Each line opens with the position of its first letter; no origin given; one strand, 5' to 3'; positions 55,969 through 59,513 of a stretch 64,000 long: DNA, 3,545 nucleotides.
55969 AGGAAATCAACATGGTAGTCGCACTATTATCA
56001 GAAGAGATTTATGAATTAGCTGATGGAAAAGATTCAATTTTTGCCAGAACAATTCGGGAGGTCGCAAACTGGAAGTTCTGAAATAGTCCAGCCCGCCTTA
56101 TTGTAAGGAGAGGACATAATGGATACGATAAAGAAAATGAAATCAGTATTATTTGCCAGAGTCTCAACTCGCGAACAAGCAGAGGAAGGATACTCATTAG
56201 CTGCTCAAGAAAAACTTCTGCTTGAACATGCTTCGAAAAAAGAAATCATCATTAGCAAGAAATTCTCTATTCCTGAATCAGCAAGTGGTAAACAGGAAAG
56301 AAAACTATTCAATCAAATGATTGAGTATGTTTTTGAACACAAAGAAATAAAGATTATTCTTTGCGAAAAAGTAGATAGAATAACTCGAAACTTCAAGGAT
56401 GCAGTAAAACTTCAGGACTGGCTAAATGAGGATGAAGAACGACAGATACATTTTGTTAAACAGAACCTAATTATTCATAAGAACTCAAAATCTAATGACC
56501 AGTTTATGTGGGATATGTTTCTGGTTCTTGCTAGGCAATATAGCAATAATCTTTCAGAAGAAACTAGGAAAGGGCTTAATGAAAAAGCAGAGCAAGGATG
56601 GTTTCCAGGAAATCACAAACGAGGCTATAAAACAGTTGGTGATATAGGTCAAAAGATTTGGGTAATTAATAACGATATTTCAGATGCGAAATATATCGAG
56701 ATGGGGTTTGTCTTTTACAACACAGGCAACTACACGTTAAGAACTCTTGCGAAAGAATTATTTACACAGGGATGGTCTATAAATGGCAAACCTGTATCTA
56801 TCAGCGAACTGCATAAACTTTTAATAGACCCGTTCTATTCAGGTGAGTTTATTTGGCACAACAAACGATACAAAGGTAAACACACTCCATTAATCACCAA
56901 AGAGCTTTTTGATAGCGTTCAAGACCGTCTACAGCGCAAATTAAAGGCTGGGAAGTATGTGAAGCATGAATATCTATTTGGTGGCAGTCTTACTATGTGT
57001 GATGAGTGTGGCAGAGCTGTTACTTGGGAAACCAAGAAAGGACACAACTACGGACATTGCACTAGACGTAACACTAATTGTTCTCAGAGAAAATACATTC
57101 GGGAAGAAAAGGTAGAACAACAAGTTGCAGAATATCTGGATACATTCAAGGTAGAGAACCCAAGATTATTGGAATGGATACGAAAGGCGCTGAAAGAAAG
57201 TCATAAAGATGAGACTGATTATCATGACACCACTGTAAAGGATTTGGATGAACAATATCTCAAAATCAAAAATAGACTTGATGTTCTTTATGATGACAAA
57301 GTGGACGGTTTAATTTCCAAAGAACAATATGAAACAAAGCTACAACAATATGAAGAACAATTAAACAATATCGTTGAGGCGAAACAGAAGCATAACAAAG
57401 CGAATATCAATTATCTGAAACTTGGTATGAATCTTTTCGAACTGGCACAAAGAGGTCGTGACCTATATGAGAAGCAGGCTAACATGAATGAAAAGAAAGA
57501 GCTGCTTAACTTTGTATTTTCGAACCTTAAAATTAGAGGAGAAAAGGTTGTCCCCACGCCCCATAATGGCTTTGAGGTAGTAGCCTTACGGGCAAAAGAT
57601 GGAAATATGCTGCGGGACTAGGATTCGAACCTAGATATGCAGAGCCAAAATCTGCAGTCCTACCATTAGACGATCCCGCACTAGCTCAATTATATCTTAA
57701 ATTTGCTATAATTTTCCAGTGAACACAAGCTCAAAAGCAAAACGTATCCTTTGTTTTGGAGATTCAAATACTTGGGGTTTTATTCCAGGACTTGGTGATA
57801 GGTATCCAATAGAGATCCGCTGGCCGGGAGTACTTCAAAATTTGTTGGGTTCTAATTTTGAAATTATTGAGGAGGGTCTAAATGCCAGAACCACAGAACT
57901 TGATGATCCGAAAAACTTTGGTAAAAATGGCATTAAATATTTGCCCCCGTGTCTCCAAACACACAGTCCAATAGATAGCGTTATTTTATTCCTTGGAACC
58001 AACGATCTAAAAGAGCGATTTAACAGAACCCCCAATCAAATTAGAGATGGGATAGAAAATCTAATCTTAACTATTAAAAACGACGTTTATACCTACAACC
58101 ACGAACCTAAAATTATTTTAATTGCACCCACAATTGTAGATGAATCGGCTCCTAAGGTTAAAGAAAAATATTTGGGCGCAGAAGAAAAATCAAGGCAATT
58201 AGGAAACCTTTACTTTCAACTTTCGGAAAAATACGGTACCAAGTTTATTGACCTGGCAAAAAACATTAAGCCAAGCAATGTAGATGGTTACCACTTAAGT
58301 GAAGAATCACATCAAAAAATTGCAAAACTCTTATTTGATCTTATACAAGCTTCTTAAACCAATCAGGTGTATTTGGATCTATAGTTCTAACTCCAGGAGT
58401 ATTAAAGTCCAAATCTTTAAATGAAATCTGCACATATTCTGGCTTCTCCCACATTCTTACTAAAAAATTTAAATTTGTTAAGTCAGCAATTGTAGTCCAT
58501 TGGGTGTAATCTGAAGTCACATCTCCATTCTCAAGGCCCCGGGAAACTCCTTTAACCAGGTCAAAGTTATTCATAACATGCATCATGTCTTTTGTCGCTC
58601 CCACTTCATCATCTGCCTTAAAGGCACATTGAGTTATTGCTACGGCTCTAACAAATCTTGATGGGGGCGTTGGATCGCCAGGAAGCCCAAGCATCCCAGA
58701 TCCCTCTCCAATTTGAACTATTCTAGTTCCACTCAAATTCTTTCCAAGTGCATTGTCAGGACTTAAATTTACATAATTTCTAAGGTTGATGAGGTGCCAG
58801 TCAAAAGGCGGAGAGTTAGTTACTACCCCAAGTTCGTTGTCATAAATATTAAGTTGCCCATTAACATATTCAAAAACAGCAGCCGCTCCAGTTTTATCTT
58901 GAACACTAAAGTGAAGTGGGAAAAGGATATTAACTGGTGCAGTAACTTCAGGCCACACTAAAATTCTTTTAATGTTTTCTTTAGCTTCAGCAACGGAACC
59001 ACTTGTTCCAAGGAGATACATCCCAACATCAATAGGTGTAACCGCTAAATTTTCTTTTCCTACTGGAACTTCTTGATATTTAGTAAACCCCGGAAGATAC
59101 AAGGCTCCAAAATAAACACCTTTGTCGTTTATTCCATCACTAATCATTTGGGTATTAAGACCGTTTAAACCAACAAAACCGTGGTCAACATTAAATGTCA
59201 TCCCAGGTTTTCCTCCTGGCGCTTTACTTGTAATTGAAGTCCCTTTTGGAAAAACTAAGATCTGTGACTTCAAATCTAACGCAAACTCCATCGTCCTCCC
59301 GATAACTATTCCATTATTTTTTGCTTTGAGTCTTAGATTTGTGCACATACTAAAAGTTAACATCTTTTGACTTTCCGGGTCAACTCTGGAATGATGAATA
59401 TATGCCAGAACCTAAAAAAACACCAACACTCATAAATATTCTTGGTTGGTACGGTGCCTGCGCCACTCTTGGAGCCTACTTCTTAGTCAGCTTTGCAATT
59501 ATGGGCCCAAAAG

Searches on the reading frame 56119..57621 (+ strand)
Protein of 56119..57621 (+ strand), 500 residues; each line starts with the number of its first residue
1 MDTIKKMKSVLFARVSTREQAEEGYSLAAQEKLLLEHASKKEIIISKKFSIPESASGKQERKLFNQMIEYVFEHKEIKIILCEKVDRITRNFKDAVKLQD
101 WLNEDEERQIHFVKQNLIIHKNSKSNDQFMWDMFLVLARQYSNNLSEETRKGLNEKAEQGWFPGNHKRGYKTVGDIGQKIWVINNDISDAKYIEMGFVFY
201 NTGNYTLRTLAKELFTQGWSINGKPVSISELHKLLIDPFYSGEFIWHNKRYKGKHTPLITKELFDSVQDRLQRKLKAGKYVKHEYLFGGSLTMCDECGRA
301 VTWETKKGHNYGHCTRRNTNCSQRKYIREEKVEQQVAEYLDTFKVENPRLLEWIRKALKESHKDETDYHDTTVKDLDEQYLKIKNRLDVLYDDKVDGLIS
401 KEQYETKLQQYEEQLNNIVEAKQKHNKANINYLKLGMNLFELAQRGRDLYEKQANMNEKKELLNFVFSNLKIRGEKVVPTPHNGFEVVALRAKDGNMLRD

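Call 38: search_protein_families(library=pfam, proteins=[window:56119-57621:+], max_evalue=0.001)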
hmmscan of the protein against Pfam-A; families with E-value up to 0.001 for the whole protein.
window:56119-57621:+ (500 aa): 3 families
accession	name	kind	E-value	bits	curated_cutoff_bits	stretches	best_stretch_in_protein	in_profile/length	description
PF00239.26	Resolvase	-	2.2e-22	80.2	23.3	1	10-160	2-143/145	Resolvase, N terminal domain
PF07508.19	Recombinase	-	2.2e-10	41.1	21.1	1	203-273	16-101/102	Recombinase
PF13408.12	Zn_ribbon_recom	-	2.2e-06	28.4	25.3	1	291-340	5-57/58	Recombinase zinc beta ribbon domain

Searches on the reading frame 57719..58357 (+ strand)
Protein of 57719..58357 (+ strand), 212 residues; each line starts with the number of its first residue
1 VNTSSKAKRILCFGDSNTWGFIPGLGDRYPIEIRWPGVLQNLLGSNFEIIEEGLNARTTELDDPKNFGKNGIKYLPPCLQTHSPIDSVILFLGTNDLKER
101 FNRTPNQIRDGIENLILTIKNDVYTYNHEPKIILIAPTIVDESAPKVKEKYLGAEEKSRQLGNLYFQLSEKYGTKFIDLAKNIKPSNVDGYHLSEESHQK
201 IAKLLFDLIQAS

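Call 38: search_protein_families(library=pfam, proteins=[window:57719-58357:+], max_evalue=0.001)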
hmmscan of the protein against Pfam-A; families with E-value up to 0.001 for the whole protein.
window:57719-58357:+ (212 aa): 2 families
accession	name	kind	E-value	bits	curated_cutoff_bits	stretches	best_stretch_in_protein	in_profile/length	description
PF13472.12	Lipase_GDSL_2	-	1.3e-14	55.5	32.9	1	12-199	1-177/178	GDSL-like Lipase/Acylhydrolase family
PF00657.28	Lipase_GDSL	-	8.9e-12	46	23.6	1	10-204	1-207/208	GDSL-like Lipase/Acylhydrolase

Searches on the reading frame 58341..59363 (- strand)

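Call 38: search_protein_families(library=pfam, proteins=[window:58341-59363:-], max_evalue=0.001)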
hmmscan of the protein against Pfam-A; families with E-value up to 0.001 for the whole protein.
window:58341-59363:- (340 aa): 1 family
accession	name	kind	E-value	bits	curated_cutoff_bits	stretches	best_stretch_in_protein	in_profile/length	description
PF02275.23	CBAH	-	6e-62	210.5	20.4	1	7-325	1-313/316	Linear amide C-N hydrolases, choloylglycine hydrolase family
